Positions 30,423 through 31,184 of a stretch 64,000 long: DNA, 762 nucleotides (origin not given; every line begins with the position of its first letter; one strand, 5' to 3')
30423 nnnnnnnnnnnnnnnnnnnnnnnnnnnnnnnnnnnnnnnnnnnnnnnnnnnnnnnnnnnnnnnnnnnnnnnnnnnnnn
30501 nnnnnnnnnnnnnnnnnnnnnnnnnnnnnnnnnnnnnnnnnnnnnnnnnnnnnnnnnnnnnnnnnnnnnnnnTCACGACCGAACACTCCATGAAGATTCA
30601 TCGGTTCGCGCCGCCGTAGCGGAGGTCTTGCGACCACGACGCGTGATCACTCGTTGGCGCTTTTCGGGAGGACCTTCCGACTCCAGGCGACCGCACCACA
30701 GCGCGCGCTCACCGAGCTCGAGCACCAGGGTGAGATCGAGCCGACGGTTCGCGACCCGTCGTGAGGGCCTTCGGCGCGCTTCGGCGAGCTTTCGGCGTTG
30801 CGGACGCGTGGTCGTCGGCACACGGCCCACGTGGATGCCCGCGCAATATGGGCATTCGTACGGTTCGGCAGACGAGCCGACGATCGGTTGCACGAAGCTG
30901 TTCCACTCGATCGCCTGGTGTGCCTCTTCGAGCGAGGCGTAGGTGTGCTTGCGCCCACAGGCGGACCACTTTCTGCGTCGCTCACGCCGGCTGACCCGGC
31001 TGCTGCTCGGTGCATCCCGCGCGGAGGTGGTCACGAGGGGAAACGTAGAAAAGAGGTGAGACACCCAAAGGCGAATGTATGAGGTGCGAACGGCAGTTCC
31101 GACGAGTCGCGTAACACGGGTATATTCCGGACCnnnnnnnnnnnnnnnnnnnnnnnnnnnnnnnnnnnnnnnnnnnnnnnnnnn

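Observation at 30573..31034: Paralogous Arg-rich Cys/His protein family tied to the tRNA-like elements, probably leaderless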

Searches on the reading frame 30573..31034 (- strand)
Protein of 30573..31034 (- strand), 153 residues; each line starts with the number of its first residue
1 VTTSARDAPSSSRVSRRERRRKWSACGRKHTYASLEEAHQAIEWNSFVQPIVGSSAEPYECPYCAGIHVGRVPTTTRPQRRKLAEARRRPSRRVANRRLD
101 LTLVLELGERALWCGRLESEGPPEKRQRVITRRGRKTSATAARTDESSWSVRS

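Call 11: search_protein_families(library=pfam, proteins=[window:30573-31034:-], max_evalue=10)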
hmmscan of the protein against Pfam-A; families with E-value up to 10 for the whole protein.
window:30573-31034:- (153 aa): 0 families

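Call 12: search_protein_families(library=ncbifam, proteins=[window:30573-31034:-], max_evalue=10)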
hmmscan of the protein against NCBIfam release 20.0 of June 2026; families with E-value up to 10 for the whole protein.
window:30573-31034:- (153 aa): 1 family
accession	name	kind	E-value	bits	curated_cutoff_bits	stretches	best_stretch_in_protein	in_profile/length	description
NF051483.1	PA0613_fam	equivalog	0.14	12.4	100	1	17-43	85-111/119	PA0613 family protein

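Call 13: search_protein_families(library=phrogs, proteins=[window:30573-31034:-], max_evalue=10)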
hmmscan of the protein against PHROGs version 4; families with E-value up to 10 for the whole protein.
window:30573-31034:- (153 aa): 1 family
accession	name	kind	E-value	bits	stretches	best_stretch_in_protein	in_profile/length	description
phrog_14788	-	unknown function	0.062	14.8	1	15-74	3-59/71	-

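Call 15: find_homologous_proteins(query=window:30573-31034:-)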
Query window:30573-31034:- (153 aa): 2 proteins with E <= 0.001 among 201 candidates.
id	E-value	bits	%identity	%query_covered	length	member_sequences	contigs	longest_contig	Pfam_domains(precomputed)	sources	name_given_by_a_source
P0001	5.9e-60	220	83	67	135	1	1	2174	-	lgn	-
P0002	2.0e-21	95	72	45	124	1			-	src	-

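Call 20: find_encoding_contigs(protein=P0001, flank=10000)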
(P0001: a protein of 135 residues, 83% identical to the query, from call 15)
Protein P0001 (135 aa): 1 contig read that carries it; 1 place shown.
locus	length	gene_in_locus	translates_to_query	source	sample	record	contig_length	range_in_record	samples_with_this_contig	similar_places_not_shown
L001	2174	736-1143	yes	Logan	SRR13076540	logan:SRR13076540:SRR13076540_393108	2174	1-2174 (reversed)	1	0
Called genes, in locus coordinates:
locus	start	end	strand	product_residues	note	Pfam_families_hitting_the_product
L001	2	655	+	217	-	?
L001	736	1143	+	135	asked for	-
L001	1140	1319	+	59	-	-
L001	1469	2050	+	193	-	-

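Call 24: find_related_loci(query=A2, collection=genome_contigs, flank=10000)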
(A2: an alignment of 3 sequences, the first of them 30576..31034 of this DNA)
Query A2 (153 aa) in genome_contigs; peptide patterns used: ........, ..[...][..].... (x = any residue, [..] = any of these).
135 stretches matched a pattern, but none encodes a relative of the query by tblastn (E <= 1e-3).

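Call 25: find_related_loci(query=A2, collection=metagenome_contigs, flank=10000)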
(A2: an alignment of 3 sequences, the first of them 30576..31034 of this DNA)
Query A2 (153 aa) in metagenome_contigs; peptide patterns used: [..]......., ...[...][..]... (x = any residue, [..] = any of these).
600 stretches matched a pattern, but none encodes a relative of the query by tblastn (E <= 1e-3).

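Call 26: find_related_loci(query=A2, collection=viral_contigs, flank=10000)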
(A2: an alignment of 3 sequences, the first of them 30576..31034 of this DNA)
Query A2 (153 aa) in viral_contigs; peptide patterns used: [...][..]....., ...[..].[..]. (x = any residue, [..] = any of these).
39 stretches matched a pattern, but none encodes a relative of the query by tblastn (E <= 1e-3).
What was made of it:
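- Tried and rejected: find_related_loci with the family alignment in GTDB genomes, JGI metagenomes and IMG/VR (calls 24-26).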

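Call 27: search_protein_representatives(alignment_id=A2)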
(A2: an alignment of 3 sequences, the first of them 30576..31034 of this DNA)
Query: 3 sequences, 145 profile positions. Proteins with E-value up to 0.001 (for the whole library): 20; up to 1e-10: 7; up to 1e-30: 1. The best 20 are listed.
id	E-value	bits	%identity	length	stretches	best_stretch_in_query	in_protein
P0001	4.0e-78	276.6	-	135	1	12-145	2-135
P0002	8.9e-27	110.0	-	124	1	62-130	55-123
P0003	2.4e-17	79.5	-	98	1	11-62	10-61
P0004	2.8e-16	76.0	-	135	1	22-134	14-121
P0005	1.4e-13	67.2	-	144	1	14-141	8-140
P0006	7.2e-13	64.9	-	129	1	20-142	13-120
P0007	5.6e-11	58.8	-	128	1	21-134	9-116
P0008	1.9e-10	57.1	-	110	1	47-138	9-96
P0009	5.3e-10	55.6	-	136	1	12-134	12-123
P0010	7.7e-06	42.1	-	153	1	11-138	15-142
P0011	1.5e-05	41.2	-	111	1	13-89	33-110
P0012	2.3e-05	40.6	-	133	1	18-140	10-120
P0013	9.0e-05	38.7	-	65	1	21-82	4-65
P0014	9.2e-05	38.6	-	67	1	17-74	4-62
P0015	1.1e-04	38.4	-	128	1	15-134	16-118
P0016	1.1e-04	38.3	-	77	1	11-84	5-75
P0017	1.4e-04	38.0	-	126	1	19-137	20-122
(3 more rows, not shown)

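Call 28: search_solved_structures(query=A2, max_evalue=10)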
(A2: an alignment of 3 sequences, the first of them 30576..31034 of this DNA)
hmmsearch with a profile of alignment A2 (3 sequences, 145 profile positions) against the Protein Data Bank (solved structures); distinct sequences matched with E-value up to 10: 0.

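Call 30: find_homologous_proteins(query=A3, max_evalue=0.001)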
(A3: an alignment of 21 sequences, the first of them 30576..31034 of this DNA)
Query A3 (21 sequences) (153 aa, profile of the alignment): 10 proteins with E <= 0.001 among 8000 candidates.
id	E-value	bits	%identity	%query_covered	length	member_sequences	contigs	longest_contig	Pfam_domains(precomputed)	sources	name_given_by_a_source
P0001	2.0e-38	149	83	67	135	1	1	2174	-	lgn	-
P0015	5.3e-31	125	29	81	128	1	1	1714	-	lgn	-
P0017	5.0e-30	122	40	51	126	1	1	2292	-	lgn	-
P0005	6.0e-30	122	39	86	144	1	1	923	-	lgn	-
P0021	4.5e-19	87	40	43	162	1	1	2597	-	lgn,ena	-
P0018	7.1e-13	67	30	37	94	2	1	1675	-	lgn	-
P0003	1.1e-8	53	63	39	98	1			-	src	-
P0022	2.5e-6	45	44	12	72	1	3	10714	-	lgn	-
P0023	9.3e-6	44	52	14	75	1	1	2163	-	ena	-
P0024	9.9e-5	40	29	91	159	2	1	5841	-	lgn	-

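Call 32: find_encoding_contigs(protein=P0024, flank=10000)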
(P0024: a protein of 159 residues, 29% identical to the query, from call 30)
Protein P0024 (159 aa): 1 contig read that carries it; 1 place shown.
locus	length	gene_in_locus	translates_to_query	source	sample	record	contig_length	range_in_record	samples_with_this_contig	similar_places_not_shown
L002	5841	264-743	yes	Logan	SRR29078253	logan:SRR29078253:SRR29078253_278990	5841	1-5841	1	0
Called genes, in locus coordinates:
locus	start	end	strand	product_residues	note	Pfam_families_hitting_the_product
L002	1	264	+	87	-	?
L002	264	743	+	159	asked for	-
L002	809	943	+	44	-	-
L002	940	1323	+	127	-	PF20137:BubE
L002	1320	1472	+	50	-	-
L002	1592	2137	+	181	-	-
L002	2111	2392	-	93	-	-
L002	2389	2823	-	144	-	-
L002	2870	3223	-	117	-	-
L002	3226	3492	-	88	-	PF25109:HAD_PNKP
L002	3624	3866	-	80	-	-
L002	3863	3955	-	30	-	-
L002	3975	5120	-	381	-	PF12323:HTH_OrfB_IS605, PF01385:OrfB_IS605, PF07282:Cas12f1-like_TNB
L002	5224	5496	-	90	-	-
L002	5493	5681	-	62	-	-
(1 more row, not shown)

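Call 33: find_encoding_contigs(protein=P0022, flank=10000)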
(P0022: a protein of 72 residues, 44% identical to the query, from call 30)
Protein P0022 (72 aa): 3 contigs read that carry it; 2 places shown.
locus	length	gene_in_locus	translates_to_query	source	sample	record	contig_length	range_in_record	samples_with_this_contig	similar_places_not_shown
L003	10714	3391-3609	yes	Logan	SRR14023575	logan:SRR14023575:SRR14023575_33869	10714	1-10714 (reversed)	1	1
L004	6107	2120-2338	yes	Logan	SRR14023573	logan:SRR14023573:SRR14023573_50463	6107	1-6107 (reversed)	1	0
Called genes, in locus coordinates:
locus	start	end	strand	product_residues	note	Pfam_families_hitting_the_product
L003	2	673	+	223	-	?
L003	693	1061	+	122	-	-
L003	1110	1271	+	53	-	-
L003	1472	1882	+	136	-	-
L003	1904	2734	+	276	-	PF07505:DUF5131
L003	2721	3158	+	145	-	-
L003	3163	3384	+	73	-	-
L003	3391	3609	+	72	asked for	-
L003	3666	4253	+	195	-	-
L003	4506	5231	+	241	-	-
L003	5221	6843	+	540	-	-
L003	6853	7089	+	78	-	-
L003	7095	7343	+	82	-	-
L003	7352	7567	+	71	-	-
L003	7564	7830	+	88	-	-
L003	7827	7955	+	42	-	-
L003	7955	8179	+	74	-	-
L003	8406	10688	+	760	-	PF03420:Peptidase_S77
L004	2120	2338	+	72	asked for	-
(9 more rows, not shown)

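Call 34: find_encoding_contigs(protein=P0021, flank=10000)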
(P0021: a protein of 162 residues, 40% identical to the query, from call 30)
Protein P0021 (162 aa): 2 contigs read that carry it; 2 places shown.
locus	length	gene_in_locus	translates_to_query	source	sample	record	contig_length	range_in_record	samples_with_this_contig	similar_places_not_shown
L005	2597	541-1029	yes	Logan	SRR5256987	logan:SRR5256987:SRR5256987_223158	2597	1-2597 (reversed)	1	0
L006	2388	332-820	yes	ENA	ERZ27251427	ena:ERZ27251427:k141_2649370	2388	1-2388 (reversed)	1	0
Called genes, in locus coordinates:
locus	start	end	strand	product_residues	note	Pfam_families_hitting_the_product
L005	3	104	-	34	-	?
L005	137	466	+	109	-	-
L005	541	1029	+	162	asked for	-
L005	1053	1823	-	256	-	-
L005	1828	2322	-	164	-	-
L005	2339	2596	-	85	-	?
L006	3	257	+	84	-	?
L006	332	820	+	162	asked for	-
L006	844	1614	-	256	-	-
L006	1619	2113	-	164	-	-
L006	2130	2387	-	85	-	?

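Call 35: find_encoding_contigs(protein=P0017, flank=10000)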
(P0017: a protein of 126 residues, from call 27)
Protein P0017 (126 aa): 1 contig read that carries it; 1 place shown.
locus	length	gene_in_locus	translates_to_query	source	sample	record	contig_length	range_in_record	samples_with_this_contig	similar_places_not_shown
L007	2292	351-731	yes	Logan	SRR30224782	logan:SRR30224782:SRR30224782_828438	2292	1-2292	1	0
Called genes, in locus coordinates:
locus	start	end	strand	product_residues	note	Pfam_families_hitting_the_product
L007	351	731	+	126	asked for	-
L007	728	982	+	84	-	-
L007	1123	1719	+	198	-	-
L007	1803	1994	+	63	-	-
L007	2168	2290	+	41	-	?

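Call 36: predict_structure(alignment_id=A3)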
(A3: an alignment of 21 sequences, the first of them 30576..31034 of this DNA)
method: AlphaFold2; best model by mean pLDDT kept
length: 153 residues; sequences in the alignment: 21
mean_pLDDT: 82.8   pTM: 0.49
mean pLDDT of the five models: 82.8, 82.0, 81.1, 80.4, 79.0
residues with pLDDT >= 90: 60; 70-90: 68; 50-70: 20; < 50: 5
segments of 3 or more residues with pLDDT < 50: none
pLDDT, mean of each block of 10 residues (from residue 1): 51 84 92 98 96 92 95 84 79 56 79 76 86 89 87 75
secondary structure, 60 per line:
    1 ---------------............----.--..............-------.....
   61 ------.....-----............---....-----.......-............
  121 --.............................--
elements in order: H16-27 H35-48 E56-60 E67-71 H77-88 H92-95 H101-107 H109-120 H123-151
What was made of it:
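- The AF2 model has pLDDT 82.8, with values above 90 over the knuckle (call 36).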

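Call 40: fold_search(model_id=the predicted structure, library=pdb)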
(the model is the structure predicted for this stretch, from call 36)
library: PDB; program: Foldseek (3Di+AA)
matches with E <= 10: 271; with E <= 0.001: 0
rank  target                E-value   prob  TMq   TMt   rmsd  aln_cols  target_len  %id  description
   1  5cio_A                1.7e-01  0.16  0.17  0.05  18.9       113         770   22  Crystal structure of PqqF (released 2016-06-08)
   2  7mwq_A                2.9e-01  0.23  0.18  0.14  17.9       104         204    9  Structure of De Novo designed beta sheet heterodimer LHD29A53/B53 (released 2022-01-19)
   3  9p6i_B                5.5e-01  0.23  0.20  0.18  17.3        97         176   16  Crystal Structure of the Histidine Kinase VC2136 from Vibrio cholerae serotype O1 (released 2025-08-20)
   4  3b8p_B                6.7e-01  0.11  0.16  0.14  16.9       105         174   17  Fragment of WzzB, Polysaccharide Co-polymerase from Salmonella Typhimurium (released 2008-01-22)
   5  9d85_P                8.1e-01  0.15  0.17  0.26  10.3        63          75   14  Structure of the KEOPS complex (Cgi121/Bud32/Kae1/Pcc1) bound to tRNA in a distorted tRNA conformation (released 2024-12-18)
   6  7kld_A                8.1e-01  0.11  0.13  0.18  11.2        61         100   10  Crystal Structure of an Essential Ribosomal Processing Protease Prp from S. aureus in complex with a covalently linked (released 2021-09-01)
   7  7mwq_B                8.6e-01  0.11  0.16  0.13  17.7       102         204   15  Structure of De Novo designed beta sheet heterodimer LHD29A53/B53 (released 2022-01-19)
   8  6wmk_A                1.0e+00  0.14  0.17  0.30  11.4        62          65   18  Crystal structure of beta sheet heterodimer LHD29 (released 2021-11-10)
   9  6wmk_B                1.2e+00  0.23  0.20  0.37  10.2        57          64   14  Crystal structure of beta sheet heterodimer LHD29 (released 2021-11-10)
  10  4kaw                  1.4e+00  0.13  0.21  0.18  15.3       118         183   15  Crystal structure of ribosome recycling factor mutant R39G from Mycobacterium tuberculosis (released 2014-03-19)
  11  4kdd                  1.4e+00  0.12  0.21  0.18  15.2       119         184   17  Structure of Mycobacterium tuberculosis ribosome recycling factor in presence of detergent (released 2014-03-12)
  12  9u9i_S                1.4e+00  0.04  0.13  0.14  17.1       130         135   13  M4-CTD-undocked AP-4 core in apo form (released 2026-03-04)
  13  6i09_A                1.5e+00  0.16  0.21  0.37  13.0        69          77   19  Crystal structure of RlpA SPOR domain from Pseudomonas aeruginosa in complex with denuded glycan obtained by soaking (released 2019-11-13)
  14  1wqf                  1.5e+00  0.12  0.21  0.18  15.3       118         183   18  Crystal structure of Ribosome recycling factor from Mycobacterium Tuberculosis (released 2005-02-22)
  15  7kld_B                1.5e+00  0.08  0.12  0.17  11.4        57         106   10  Crystal Structure of an Essential Ribosomal Processing Protease Prp from S. aureus in complex with a covalently linked (released 2021-09-01)
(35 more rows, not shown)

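Call 47: fold_search(model_id=the predicted structure, library=viral)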
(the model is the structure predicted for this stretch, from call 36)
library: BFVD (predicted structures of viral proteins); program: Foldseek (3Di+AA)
matches with E <= 10: 432; with E <= 0.001: 0
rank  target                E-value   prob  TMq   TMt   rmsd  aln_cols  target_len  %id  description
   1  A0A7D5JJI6            1.7e-03  1.00  0.29  0.56   6.6        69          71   30  (no name in the UniProt tables at hand)
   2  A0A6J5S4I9            5.5e-03  1.00  0.25  0.41  11.2        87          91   23  Uncharacterized protein [uncultured Caudovirales phage]
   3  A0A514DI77            6.6e-03  0.91  0.28  0.21  12.8       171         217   16  Helix-turn-helix DNA binding domain protein [Microbacterium phage Cressida]
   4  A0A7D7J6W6            1.0e-02  1.00  0.30  0.79   2.1        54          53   22  Uncharacterized protein [Pseudomonas phage Persinger]
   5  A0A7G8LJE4            1.4e-02  1.00  0.27  0.73   1.7        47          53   26  (no name in the UniProt tables at hand)
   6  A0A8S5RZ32            3.8e-02  0.98  0.23  0.27  10.0        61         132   21  Uncharacterized protein [Myoviridae sp. ctNQV2]
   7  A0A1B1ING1            4.1e-02  1.00  0.29  0.62   4.7        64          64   19  (no name in the UniProt tables at hand)
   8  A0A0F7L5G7            4.1e-02  0.89  0.23  0.28  15.7        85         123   16  Uncharacterized protein [uncultured marine virus]
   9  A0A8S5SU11            6.0e-02  0.98  0.29  0.61   6.4        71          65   22  Uncharacterized protein [Siphoviridae sp. ctKwY15]
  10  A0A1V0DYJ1            8.3e-02  0.99  0.23  0.57   3.3        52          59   21  (no name in the UniProt tables at hand)
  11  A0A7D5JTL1            1.6e-01  0.93  0.28  0.43   6.6        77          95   19  (no name in the UniProt tables at hand)
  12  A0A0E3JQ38            1.7e-01  0.30  0.21  0.26  15.6       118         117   19  Uncharacterized protein [Enterobacteria phage JenK1]
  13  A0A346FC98            2.1e-01  0.99  0.25  0.39   2.1        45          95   20  Uncharacterized protein [Mycobacterium phage Thonko]
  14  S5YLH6                2.4e-01  0.99  0.26  0.32   1.6        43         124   19  Uncharacterized protein [Mycobacterium phage Dylan]
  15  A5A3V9                2.5e-01  0.23  0.21  0.24  15.0       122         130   16  (no name in the UniProt tables at hand)
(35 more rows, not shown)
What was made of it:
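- On PHROG 15216 / 14788 (uncharacterised phage zinc-knuckle proteins): Foldseek against BFVD gives probability ~1.0 and rmsd 1.6-2.1 A over 41-54 alignment columns for several 48-124-aa phage proteins (call 47).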

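Call 51: search_protein_families(library=padloc, proteins=[window:30573-31034:-], max_evalue=1)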
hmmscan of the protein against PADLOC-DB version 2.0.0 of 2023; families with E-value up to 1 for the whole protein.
window:30573-31034:- (153 aa): 0 families

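Call 66: search_protein_families(library=phrogs, alignment_id=A3, max_evalue=0.1)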
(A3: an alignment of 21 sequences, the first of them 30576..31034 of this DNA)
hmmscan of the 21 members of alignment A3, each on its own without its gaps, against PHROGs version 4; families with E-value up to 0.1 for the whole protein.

A. member 1, window:30576-31034:- (153 aa): 1 family
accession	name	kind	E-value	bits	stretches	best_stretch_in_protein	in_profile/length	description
phrog_14788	-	unknown function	0.062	14.8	1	15-74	3-59/71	-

B. families by the number of members that match (of 21 scanned): 13 families
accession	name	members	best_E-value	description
phrog_15216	-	14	1.3e-07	-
phrog_14788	-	11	1.2e-11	-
phrog_3424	-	3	0.00069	-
phrog_16009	-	2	0.01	-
phrog_13148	-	2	0.012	-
phrog_10414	-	1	0.014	-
phrog_36536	-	1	0.018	-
phrog_20506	-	1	0.02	-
phrog_9124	-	1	0.025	-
phrog_17441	-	1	0.027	-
phrog_3786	-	1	0.037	-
phrog_16103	-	1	0.046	-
phrog_22070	-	1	0.047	-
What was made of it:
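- On PHROG 15216 / 14788 (uncharacterised phage zinc-knuckle proteins): Their HMMER-linked family members hit phrog_15216 (14 of 21, best 1.3e-7) and phrog_14788 (11 of 21, best 1.2e-11) (call 66).
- Both are of unknown function (call 66).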

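Call 67: search_protein_families(library=pfam, alignment_id=A3, max_evalue=1)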
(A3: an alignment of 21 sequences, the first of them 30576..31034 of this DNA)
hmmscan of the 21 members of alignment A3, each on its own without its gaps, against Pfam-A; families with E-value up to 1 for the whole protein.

A. member 1, window:30576-31034:- (153 aa): 0 families

B. families by the number of members that match (of 21 scanned): 11 families
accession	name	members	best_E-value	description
PF24382.1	DUF7538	1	0.031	Family of unknown function (DUF7538)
PF07219.19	HemY_N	1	0.035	HemY protein N-terminus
PF06397.17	Desulfoferrod_N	1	0.058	Desulfoferrodoxin, N-terminal domain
PF02589.21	LUD_dom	1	0.064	LUD domain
PF23451.1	Zn_ribbon_PaaD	1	0.071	PaaD zinc beta ribbon domain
PF24317.1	PSI_Plexin-B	1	0.13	Plexin-B, PSI domain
PF19556.4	PRTRC_E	1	0.13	PRTRC system protein E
PF22562.2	UBA_7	1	0.13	UBA-like domain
PF00076.28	RRM_1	1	0.14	RNA recognition motif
PF15654.11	Tox-WTIP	1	0.2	Toxin with a conserved tryptophan and TIP tripeptide motif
PF02148.25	zf-UBP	1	0.24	Zn-finger in ubiquitin-hydrolases and other protein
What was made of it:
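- There is no excisionase or HTH family hit (calls 11, 67).
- Tried and rejected: Pfam on all 21 family members, which gave only scattered noise (call 67).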

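Call 68: search_dna_similar(query=window:30576-31034:-, collection=phages, mode=protein, max_evalue=0.1, max_rows=25)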
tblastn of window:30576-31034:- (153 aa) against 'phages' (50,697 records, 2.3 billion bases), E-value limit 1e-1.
No match.

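Call 69: search_dna_similar(query=window:30576-31034:-, collection=plasmids, mode=protein, max_evalue=0.1, max_rows=25)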
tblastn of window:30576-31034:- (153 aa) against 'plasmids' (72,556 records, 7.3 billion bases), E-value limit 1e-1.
No match.

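Call 70: search_dna_similar(query=P0016, collection=phages, mode=protein, max_evalue=0.01, max_rows=15)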
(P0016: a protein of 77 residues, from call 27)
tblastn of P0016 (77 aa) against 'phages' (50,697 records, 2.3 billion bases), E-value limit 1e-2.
Records with a match: 2; places in all: 2; records where one place covers at least 80% of the query: 0.
Best place of each record, by identity: <60% 2.
By first word of the organism name: Bordetella 2.
By host as written in the record: Bordetella bronchiseptica 2.
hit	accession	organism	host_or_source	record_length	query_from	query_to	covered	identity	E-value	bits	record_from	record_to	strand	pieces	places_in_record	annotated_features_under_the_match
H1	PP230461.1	Bordetella phage PY223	Bordetella bronchiseptica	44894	19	65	61%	44.9%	2e-4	43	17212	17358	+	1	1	hypothetical protein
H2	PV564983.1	Bordetella phage PBb001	Bordetella bronchiseptica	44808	19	65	61%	44.9%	6e-4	42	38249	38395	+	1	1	hypothetical protein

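Call 71: search_dna_similar(query=P0014, collection=phages, mode=protein, max_evalue=0.01, max_rows=15)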
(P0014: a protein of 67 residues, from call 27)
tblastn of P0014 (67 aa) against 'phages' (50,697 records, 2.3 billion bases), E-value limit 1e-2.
No match.
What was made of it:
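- Tried and rejected: P0014 found nothing (call 71).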

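Call 72: get_annotated_region(hit=H1, flank=5000)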
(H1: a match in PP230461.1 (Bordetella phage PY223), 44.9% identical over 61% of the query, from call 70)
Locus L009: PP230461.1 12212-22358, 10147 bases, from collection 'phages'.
description: Bordetella phage PY223, complete genome.
organism: Bordetella phage PY223 (NCBI taxid 3118915)
taxonomy: Viruses; Duplodnaviria; Heunggongvirae; Uroviricota; Caudoviricetes
host: Bordetella bronchiseptica; source: fecal; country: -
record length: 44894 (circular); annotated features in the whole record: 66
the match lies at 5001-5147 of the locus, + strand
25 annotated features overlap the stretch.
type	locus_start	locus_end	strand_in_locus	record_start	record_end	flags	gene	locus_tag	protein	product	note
CDS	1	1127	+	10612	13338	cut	-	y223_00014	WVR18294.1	CHC2 zinc finger protein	GO:0006260 - DNA replication: GO_process; GO:0008270 - zinc ion binding: GO_function; GO:0003896 - DNA primase ...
CDS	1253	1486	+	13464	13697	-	-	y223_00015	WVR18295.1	hypothetical protein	Refseq: WP_076572994.1 WP_076572994.1 hypothetical protein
CDS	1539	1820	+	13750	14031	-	-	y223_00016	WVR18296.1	hypothetical protein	Refseq: WP_129240884.1 WP_129240884.1 hypothetical protein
CDS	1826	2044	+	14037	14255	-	-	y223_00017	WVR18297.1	hypothetical protein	Refseq: WP_162559370.1 WP_162559370.1 hypothetical protein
CDS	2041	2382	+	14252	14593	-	-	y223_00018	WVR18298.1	hypothetical protein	-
CDS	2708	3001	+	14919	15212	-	-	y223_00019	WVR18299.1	hypothetical protein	-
CDS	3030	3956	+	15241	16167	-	Spo0J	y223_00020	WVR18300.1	ParB-like nuclease domain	Pfam: ParB-like nuclease domain; COG: Chromosome segregation protein Spo0J, contains ParB-like nuclease domain; Refseq: ...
CDS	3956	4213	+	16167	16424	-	-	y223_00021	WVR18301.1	hypothetical protein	Refseq: WP_033470983.1 WP_033470983.1 hypothetical protein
CDS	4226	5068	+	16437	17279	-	-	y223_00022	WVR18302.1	hypothetical protein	Refseq: WP_059977018.1 WP_059977018.1 hypothetical protein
CDS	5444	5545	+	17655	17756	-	-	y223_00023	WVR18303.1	hypothetical protein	-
CDS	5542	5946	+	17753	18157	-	-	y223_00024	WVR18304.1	hypothetical protein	-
CDS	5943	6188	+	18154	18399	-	-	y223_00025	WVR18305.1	hypothetical protein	-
CDS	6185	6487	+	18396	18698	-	-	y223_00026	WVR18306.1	hypothetical protein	-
CDS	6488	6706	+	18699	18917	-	-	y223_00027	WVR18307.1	hypothetical protein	Refseq: WP_056875918.1 WP_056875918.1 hypothetical protein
CDS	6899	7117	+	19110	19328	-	-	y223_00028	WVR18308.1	hypothetical protein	Refseq: WP_158876861.1 WP_158876861.1 hypothetical protein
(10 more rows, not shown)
